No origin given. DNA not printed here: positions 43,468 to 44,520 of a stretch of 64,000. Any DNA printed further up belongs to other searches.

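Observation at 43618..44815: Translationally coupled gene pair of unknown function heads the island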

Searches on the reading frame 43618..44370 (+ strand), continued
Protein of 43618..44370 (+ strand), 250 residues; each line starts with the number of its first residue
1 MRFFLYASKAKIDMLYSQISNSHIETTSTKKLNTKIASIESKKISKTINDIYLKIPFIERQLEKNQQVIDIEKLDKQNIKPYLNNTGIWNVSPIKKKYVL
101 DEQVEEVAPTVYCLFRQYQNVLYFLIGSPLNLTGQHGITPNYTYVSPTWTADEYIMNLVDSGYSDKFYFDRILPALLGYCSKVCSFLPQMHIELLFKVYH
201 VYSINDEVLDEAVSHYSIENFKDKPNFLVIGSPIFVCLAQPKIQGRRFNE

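Call 56: search_protein_families(library=pfam, alignment_id=A4, max_evalue=0.01)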
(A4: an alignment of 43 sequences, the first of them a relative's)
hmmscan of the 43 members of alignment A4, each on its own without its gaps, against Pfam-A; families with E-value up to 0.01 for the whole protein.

A. member 1, P0001 (250 aa): 1 family
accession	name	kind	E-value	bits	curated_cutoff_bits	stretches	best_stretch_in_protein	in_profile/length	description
PF22880.2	DUF7019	-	7e-13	49.3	22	1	2-136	1-123/212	Family of unknown function (DUF7019)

B. families by the number of members that match (of 43 scanned): 5 families
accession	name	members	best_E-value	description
PF22880.2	DUF7019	41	2.2e-19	Family of unknown function (DUF7019)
PF13676.11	TIR_2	4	8.5e-29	TIR domain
PF01582.25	TIR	4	6.3e-06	TIR domain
PF12697.13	Abhydrolase_6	1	0.00094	Alpha/beta hydrolase family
PF07819.20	PGAP1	1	0.0057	PGAP1-like alpha/beta domain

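Call 60: fold_search(model_id=the predicted structure, library=viral)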
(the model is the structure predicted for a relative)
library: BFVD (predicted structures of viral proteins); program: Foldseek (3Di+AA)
matches with E <= 10: 368; with E <= 0.001: 0
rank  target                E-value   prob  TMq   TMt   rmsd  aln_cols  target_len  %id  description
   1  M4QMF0                1.3e-01  0.15  0.18  0.18  19.5       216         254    7  Uncharacterized protein [Tetraselmis viridis virus S1]
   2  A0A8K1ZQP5            1.6e-01  0.10  0.09  0.07  16.2       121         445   10  (no name in the UniProt tables at hand)
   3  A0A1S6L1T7            1.8e-01  0.06  0.13  0.10  13.9       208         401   10  (no name in the UniProt tables at hand)
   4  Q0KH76                2.0e-01  0.02  0.09  0.08  21.8       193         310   12  RNA-directed RNA polymerase (Fragment) [Dicentrarchus labrax nervous necrosis virus]
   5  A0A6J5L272            2.4e-01  0.10  0.17  0.24  19.1       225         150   11  Uncharacterized protein [uncultured Caudovirales phage]
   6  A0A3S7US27            2.6e-01  0.04  0.12  0.09  17.5       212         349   10  (no name in the UniProt tables at hand)
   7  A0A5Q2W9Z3            2.7e-01  0.07  0.08  0.07  13.6       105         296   12  (no name in the UniProt tables at hand)
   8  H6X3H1                2.9e-01  0.04  0.13  0.14  19.5       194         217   10  Uncharacterized protein [Klebsiella phage vB_KleM_RaK2]
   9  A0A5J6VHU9            3.3e-01  0.10  0.11  0.08  17.4       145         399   11  Uncharacterized protein [Megaviridae environmental sample]
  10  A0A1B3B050            4.7e-01  0.04  0.13  0.15  16.9       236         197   10  Uncharacterized protein [Gordonia phage Ghobes]
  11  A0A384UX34            5.7e-01  0.04  0.11  0.19  23.4       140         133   17  Uncharacterized protein [Curvibacter phage P26059B]
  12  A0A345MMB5            5.7e-01  0.02  0.11  0.17  15.1       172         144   13  (no name in the UniProt tables at hand)
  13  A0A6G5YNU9            6.4e-01  0.03  0.12  0.16  15.4       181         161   12  (no name in the UniProt tables at hand)
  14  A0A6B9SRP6            6.8e-01  0.12  0.21  0.25  20.1       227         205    7  (no name in the UniProt tables at hand)
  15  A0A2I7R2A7            6.8e-01  0.06  0.14  0.16  20.2       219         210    8  (no name in the UniProt tables at hand)
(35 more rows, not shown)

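Call 64: find_related_loci(query=A7, collection=genome_contigs, flank=8000)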
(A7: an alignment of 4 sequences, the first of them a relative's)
Query A7 (250 aa) in genome_contigs; peptide patterns used: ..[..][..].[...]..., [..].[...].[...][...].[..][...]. (x = any residue, [..] = any of these).
17 stretches matched a pattern; 1 encode a relative of the query (tblastn E <= 1e-3); 1 distinct loci.
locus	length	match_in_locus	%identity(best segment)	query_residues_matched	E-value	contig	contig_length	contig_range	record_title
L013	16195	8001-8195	29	1-65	8e-6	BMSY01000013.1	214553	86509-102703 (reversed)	Streptomyces aureoverticillatus JCM 4347 DNA, sequence013, whole genome shotgun sequence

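Call 67: search_protein_families(library=pfam, proteins=[L013:3092-7000:+, L013:7021-7917:+, L013:8001-8681:+, L013:8682-10766:+, L013:10793-11482:+, L013:11382-12845:-], max_evalue=0.01)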
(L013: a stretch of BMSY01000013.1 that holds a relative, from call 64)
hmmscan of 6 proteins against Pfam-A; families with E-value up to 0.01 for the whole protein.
L013:3092-7000:+ (1302 aa): 4 families
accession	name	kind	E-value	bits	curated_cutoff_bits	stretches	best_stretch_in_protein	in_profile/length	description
PF07971.18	Glyco_hydro_92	-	1.1e-145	486.6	24.6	1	664-1165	1-464/464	Glycosyl hydrolase family 92 catalytic domain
PF17678.7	Glyco_hydro_92N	-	3.8e-41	141.9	34.5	1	432-658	6-236/236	Glycosyl hydrolase family 92 N-terminal domain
PF00754.31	F5_F8_type_C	-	1.1e-13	51.9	28.2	1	114-228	3-118/127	F5/8 type C domain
PF22633.2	F5_F8_type_C_2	-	5.7e-12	46.5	27.8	1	128-211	1-83/91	NedA-like, galactose-binding domain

L013:7021-7917:+ (298 aa): 0 families

L013:8001-8681:+ (226 aa): 2 families
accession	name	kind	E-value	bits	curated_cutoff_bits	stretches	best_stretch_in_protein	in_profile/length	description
PF22880.2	DUF7019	-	1.1e-73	248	22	1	2-218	1-212/212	Family of unknown function (DUF7019)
PF03640.20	Lipoprotein_15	-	0.0017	18.3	24.4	1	194-225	1-33/47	Secreted repeat of unknown function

L013:8682-10766:+ (694 aa): 3 families
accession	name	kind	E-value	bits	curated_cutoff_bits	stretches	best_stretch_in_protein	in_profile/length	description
PF13646.12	HEAT_2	-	7.7e-43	145.1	27.7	8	443-497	15-69/88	HEAT repeats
PF03130.22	HEAT_PBS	-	7.4e-19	66.5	20.9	2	379-404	2-27/27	PBS lyase HEAT-like repeat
PF02985.28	HEAT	-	2.2e-05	24.7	23.5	0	461-485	2-26/31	HEAT repeat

L013:10793-11482:+ (229 aa): 2 families
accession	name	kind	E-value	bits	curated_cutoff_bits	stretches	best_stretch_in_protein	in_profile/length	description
PF13302.13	Acetyltransf_3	-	4.1e-20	73.3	25.4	1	26-164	3-138/138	Acetyltransferase (GNAT) domain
PF00583.31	Acetyltransf_1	-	5e-08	33.7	20.7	1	54-163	10-116/116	Acetyltransferase (GNAT) family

L013:11382-12845:- (487 aa): 0 families

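Call 68: search_protein_families(library=ncbifam, proteins=[L013:3092-7000:+, L013:7021-7917:+, L013:8001-8681:+, L013:8682-10766:+, L013:10793-11482:+], max_evalue=0.01)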
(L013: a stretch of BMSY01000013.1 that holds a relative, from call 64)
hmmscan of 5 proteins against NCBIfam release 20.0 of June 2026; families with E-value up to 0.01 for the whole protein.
L013:3092-7000:+ (1302 aa): 2 families
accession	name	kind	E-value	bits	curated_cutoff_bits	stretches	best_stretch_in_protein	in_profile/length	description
TIGR01180.1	aman2_put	subfamily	2.2e-147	492.2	249.55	1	423-1168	35-748/749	GH92 family glycosyl hydrolase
NF035929.1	lectin_1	subfamily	8.9e-68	229.4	800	2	637-1232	245-803/886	lectin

L013:7021-7917:+ (298 aa): 0 families

L013:8001-8681:+ (226 aa): 1 family
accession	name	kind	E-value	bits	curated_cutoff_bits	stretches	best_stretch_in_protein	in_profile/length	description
NF040893.1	SAVMC3_10250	subfamily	7.6e-45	153.9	50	1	2-217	1-233/234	SAVMC3_10250 family protein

L013:8682-10766:+ (694 aa): 3 families
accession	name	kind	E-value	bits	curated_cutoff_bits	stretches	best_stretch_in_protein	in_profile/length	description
NF045915.1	PhycobilmeDegNblB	equivalog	5.9e-15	55.4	300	1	386-500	59-171/214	phycobilisome degradation protein NblB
NF058502.1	phyc_lyase_CpcE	equivalog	1.6e-08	34.4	330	0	379-436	59-114/260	C-phycocyanin alpha-cysteine-84 phycocyanobilin lyase subunit CpcE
NF058515.1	phyc_lyase_CpcF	equivalog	4.4e-05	23.2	220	0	152-211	61-119/200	C-phycocyanin alpha-cysteine-84 phycocyanobilin lyase subunit CpcF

L013:10793-11482:+ (229 aa): 3 families
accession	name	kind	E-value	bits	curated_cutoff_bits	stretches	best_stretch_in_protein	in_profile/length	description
NF000485.1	TlmB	exception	2.9e-05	23.5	625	1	111-168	89-146/292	bleomycin family antibiotic N-acetyltransferase TlmB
NF000483.1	BlmB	exception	0.00043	19.7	625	1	59-180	49-166/301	bleomycin family antibiotic N-acetyltransferase BlmB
NF007539.0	PRK10151.1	equivalog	0.00061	19.4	184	1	79-164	65-151/179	50S ribosomal protein L7/L12-serine acetyltransferase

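Call 73: find_related_loci(query=A7, collection=viral_contigs, flank=6000)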
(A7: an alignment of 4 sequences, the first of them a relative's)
Query A7 (250 aa) in viral_contigs; peptide patterns used: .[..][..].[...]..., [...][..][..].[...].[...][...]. (x = any residue, [..] = any of these).
92 stretches matched a pattern, but none encodes a relative of the query by tblastn (E <= 1e-3).

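Call 76: search_protein_families(library=padloc, alignment_id=A4, max_evalue=0.001)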
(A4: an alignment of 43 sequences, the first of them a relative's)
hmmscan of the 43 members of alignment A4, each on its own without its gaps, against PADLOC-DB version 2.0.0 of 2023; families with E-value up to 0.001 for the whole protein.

A. member 1, P0001 (250 aa): 0 families

B. families by the number of members that match (of 43 scanned): 19 families
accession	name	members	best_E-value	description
PDLC02421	Aga_TIR-PNTD1-PNTD2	4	2.3e-13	Class I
PDLC02403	Aga_TIR-PNTD1-PNTD2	4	7.5e-13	Class I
PDLC05062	PDC-S66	3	5.6e-23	-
PDLC03957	bSEFIR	3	8e-13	-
PDLC02012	SAVED5--SAVED_TIR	3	1.3e-11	-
PDLC02416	Aga_REase-TIR-PNTD1-PNTD2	3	1.8e-06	Class I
PDLC00417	ThsB1|ThsB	2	3.5e-10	TIR-like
PDLC02400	Aga_TIR-PNTD1-PNTD2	2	9.3e-07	Class I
PDLC00425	ThsB1|ThsB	2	9.5e-07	TIR-like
PDLC00426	ThsB1|ThsB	2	1.5e-06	TIR-like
PDLC00422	ThsB1|ThsB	2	1.7e-06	TIR-like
PDLC03015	TIR-NLR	2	1.8e-06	-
PDLC00424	ThsB1|ThsB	2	9.4e-06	TIR-like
PDLC02962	RT-TIR_XII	2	0.00011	single gene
PDLC00430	ThsB1|ThsB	2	0.00039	TIR-like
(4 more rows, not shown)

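Call 77: search_protein_families(library=padloc, proteins=[L003:1699-2205:+, L005:876-1319:+, L001:2741-3373:+, L007:7186-7839:+, L010:1261-1890:+, L013:8001-8678:+, L013:8682-10763:+, L013:7021-7914:+, L006:2830-3294:+, L006:2351-2665:+], max_evalue=0.01)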
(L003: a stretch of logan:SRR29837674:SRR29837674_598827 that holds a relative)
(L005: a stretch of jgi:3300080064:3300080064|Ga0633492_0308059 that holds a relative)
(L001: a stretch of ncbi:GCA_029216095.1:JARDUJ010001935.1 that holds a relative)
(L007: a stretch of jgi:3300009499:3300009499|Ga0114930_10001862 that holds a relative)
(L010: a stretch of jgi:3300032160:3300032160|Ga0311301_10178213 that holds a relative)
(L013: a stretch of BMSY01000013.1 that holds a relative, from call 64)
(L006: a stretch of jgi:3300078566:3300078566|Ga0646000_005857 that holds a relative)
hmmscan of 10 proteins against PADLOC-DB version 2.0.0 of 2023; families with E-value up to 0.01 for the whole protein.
L003:1699-2205:+ (169 aa): 0 families

L005:876-1319:+ (148 aa): 0 families

L001:2741-3373:+ (211 aa): 0 families

L007:7186-7839:+ (218 aa): 0 families

L010:1261-1890:+ (210 aa): 0 families

L013:8001-8678:+ (226 aa): 0 families

L013:8682-10763:+ (694 aa): 2 families
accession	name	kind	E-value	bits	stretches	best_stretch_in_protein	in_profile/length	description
PDLC02919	HEAT-ARM_XIII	-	7e-16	54.8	3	17-167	1248-1386/1972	-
PDLC01150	HEAT_CxxC_PDDEXK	-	0.0053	14.1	0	307-346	64-101/288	HEAT_CxxC_PD-DEXK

L013:7021-7914:+ (298 aa): 0 families

L006:2830-3294:+ (155 aa): 0 families

L006:2351-2665:+ (105 aa): 0 families

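Call 84: find_related_loci(query=A8, collection=metagenome_contigs, flank=8000)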
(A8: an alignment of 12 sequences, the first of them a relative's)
Query A8 (292 aa) in metagenome_contigs; peptide patterns used: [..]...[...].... (x = any residue, [..] = any of these).
70 stretches matched a pattern; 9 encode a relative of the query (tblastn E <= 1e-3); 9 distinct loci.
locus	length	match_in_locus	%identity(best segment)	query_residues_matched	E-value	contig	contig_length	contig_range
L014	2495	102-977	85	1-292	1e-179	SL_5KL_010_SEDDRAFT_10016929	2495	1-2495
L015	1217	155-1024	84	1-292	3e-179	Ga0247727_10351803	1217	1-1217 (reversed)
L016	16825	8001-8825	42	1-291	2e-58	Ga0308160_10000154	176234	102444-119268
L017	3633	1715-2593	30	1-291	2e-31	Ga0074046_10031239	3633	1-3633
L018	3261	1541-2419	30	1-291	2e-31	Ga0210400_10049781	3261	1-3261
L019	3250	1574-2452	30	1-291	2e-31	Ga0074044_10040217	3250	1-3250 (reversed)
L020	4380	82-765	32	51-291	5e-29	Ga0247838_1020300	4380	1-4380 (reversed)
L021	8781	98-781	32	51-291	6e-29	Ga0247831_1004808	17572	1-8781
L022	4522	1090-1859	35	1-290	3e-29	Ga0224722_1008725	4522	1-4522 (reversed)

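Call 86: search_protein_families(library=pfam, proteins=[L014:1155-2009:+, L014:2116-2352:+, L016:7206-8831:+, L016:8853-9614:+, L016:3440-4819:+, L018:1424-2425:+, L022:2114-3091:+, L012:1537-2082:-, L004:9389-10183:-, L010:1890-2072:+], max_evalue=0.01)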
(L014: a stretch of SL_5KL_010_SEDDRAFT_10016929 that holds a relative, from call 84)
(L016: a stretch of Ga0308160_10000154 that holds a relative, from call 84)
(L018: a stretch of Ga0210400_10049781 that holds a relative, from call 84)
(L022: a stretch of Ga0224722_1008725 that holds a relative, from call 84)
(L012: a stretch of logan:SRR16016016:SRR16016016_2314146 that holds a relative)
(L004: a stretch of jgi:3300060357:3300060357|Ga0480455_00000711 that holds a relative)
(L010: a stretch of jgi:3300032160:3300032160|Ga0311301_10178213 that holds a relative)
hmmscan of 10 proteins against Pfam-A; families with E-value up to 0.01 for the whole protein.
L014:1155-2009:+ (284 aa): 1 family
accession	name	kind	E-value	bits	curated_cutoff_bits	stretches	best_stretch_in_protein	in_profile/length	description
PF13643.11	DUF4145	-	0.00035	21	23.1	1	176-259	9-74/88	Domain of unknown function (DUF4145)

L014:2116-2352:+ (78 aa): 0 families

L016:7206-8831:+ (541 aa): 5 families
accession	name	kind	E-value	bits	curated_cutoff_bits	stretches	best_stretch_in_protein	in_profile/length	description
PF22880.2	DUF7019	-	4e-06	27.2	22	1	267-387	1-124/212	Family of unknown function (DUF7019)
PF05057.20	DUF676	-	1.2e-05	25.3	20.3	1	20-150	8-134/217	Putative serine esterase (DUF676)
PF07819.20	PGAP1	-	6e-05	23.4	24.3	1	20-170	7-158/233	PGAP1-like alpha/beta domain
PF12697.13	Abhydrolase_6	-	0.00027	22.1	26.3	1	20-158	1-113/217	Alpha/beta hydrolase family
PF24096.1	DUF7379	-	0.00058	20.3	33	1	80-160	54-131/191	Domain of unknown function (DUF7379)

L016:8853-9614:+ (253 aa): 4 families
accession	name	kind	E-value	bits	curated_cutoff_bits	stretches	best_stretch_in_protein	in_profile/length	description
PF12146.15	Hydrolase_4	-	2.4e-12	47.1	27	2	90-167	30-115/239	Serine aminopeptidase, S33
PF00561.26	Abhydrolase_1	-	9.4e-12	45.5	25.8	2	73-174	11-121/245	alpha/beta hydrolase fold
PF12697.13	Abhydrolase_6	-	2.6e-07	32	26.3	1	87-174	23-94/217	Alpha/beta hydrolase family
PF06821.19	Ser_hydrolase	-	0.0029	18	22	1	123-222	48-141/172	Serine hydrolase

L016:3440-4819:+ (459 aa): 2 families
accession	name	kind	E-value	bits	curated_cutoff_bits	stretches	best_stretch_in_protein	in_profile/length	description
PF08238.18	Sel1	-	7e-101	327.6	30.7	11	25-59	1-35/36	Sel1 repeat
PF23310.1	TPR_27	-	7.5e-06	26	27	0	225-261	45-81/110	Plant tetratrico peptide repeats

L018:1424-2425:+ (333 aa): 1 family
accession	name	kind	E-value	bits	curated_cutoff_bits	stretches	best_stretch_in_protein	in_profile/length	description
PF22880.2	DUF7019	-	8.4e-06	26.1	22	0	71-181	51-148/212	Family of unknown function (DUF7019)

L022:2114-3091:+ (325 aa): 5 families
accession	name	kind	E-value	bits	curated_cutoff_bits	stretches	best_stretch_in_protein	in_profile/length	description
PF00561.26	Abhydrolase_1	-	3e-18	66.8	25.8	1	42-161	1-120/245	alpha/beta hydrolase fold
PF12146.15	Hydrolase_4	-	4.8e-12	46.1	27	1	70-304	32-238/239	Serine aminopeptidase, S33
PF12697.13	Abhydrolase_6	-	4.8e-09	37.6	26.3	1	56-310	13-216/217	Alpha/beta hydrolase family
PF03096.20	Ndr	-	4.2e-05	22.9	23.3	0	83-166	70-152/283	Ndr family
PF08840.17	BAAT_C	-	0.0078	16.7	20.9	0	112-160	22-68/210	BAAT / Acyl-CoA thioester hydrolase C terminal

L012:1537-2082:- (181 aa): 0 families

L004:9389-10183:- (264 aa): 0 families

L010:1890-2072:+ (60 aa): 0 families

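Call 96: search_protein_families(library=pfam, proteins=[L021:2464-2703:+, L021:2700-3086:+, L021:1309-1665:+, L001:787-1464:-, L007:407-982:+, L007:1777-2568:+, L007:2905-3585:+, L007:3575-4441:+, L004:1391-1936:-, L004:1941-2324:-], max_evalue=0.01)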
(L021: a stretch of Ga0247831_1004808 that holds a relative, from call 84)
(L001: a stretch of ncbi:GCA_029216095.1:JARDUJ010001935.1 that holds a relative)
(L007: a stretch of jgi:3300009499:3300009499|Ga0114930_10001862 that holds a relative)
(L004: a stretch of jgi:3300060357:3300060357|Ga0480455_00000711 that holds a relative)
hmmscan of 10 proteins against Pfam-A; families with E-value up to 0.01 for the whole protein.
L021:2464-2703:+ (79 aa): 1 family
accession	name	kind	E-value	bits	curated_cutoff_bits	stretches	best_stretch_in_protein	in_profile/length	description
PF04255.20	DUF433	-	7.9e-19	67.7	23.6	1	8-63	1-56/56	Protein of unknown function (DUF433)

L021:2700-3086:+ (128 aa): 3 families
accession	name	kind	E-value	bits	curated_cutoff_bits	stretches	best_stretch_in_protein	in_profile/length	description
PF18480.7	DUF5615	-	6.9e-21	74.6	23.8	1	8-101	2-94/110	Domain of unknown function (DUF5615)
PF01927.22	Mut7-C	-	0.0012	19.4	23.3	1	9-64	3-52/146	Mut7-C RNAse domain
PF18478.7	PIN_10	-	0.0051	17.3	26.2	1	8-65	2-63/84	PIN like domain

L021:1309-1665:+ (118 aa): 1 family
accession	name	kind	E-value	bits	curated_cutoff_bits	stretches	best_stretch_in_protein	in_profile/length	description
PF01797.21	Y1_Tnp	-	8.3e-09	36.1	23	1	25-97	19-90/121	Transposase IS200 like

L001:787-1464:- (225 aa): 0 families

L007:407-982:+ (191 aa): 0 families

L007:1777-2568:+ (263 aa): 0 families

L007:2905-3585:+ (226 aa): 1 family
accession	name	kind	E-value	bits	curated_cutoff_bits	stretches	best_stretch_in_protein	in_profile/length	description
PF01022.26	HTH_5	-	0.0065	16.8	22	0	131-160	5-34/47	Bacterial regulatory protein, arsR family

L007:3575-4441:+ (288 aa): 0 families

L004:1391-1936:- (181 aa): 0 families

L004:1941-2324:- (127 aa): 0 families
